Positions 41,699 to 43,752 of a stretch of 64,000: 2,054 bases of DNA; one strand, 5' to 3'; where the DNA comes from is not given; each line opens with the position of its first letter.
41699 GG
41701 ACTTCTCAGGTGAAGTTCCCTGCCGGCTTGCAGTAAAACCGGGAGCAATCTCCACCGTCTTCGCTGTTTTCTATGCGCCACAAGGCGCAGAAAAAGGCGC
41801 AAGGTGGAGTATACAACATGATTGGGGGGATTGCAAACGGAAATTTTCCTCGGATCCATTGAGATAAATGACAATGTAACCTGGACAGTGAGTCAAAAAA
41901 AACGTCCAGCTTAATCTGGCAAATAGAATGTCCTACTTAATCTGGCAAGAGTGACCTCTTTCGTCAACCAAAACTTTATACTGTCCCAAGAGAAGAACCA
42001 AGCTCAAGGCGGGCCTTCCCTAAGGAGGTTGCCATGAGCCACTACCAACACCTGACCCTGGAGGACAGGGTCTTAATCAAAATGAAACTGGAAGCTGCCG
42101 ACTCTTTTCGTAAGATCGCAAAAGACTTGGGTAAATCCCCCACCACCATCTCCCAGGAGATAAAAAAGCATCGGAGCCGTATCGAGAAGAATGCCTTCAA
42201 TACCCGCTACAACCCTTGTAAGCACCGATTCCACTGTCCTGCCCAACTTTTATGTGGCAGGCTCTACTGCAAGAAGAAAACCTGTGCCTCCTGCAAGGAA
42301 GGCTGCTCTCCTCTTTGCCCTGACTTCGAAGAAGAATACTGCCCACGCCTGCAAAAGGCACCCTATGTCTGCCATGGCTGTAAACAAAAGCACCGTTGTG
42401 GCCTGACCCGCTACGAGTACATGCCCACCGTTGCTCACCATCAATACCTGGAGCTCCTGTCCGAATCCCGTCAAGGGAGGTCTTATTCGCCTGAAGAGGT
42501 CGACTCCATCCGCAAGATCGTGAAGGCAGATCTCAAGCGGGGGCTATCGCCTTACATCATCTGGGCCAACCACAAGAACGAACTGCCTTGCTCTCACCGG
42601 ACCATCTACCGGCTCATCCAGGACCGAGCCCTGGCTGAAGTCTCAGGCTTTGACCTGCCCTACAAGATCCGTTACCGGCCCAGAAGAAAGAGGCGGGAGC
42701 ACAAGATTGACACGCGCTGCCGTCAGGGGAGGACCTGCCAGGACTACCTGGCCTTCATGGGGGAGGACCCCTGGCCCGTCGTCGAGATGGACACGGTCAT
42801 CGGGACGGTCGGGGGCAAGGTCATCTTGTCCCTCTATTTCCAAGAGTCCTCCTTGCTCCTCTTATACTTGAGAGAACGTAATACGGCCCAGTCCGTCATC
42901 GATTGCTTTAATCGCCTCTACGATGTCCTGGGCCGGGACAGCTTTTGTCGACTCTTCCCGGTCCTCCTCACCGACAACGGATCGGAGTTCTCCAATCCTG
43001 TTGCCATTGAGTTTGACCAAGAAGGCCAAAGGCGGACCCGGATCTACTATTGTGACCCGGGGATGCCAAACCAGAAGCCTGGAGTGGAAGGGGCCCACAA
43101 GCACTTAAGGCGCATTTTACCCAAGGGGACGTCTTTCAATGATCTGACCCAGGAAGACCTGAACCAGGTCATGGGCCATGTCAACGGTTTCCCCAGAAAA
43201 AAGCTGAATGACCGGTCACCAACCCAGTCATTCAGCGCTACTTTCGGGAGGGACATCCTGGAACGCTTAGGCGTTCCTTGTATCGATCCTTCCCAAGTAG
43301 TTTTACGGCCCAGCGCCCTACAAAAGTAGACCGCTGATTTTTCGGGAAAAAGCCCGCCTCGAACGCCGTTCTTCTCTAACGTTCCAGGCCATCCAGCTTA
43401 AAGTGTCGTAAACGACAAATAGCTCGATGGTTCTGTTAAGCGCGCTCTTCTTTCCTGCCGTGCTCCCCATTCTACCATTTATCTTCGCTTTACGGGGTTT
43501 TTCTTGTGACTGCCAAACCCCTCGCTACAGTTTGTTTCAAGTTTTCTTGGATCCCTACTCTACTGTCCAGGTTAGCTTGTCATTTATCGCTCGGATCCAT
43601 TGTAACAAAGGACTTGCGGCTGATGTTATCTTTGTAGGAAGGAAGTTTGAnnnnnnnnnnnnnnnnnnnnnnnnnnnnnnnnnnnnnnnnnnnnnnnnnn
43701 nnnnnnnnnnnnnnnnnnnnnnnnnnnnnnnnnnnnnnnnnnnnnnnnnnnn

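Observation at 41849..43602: Intact IS30-family element with a perfect 13-bp target duplication, inserted 25 bp upstream of the S10 operon promoter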

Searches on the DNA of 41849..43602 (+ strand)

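Call 10: search_dna_similar(query=window:41849-43602:+, collection=plasmids, mode=near)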
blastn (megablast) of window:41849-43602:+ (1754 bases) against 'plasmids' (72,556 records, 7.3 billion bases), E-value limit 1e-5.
No match.
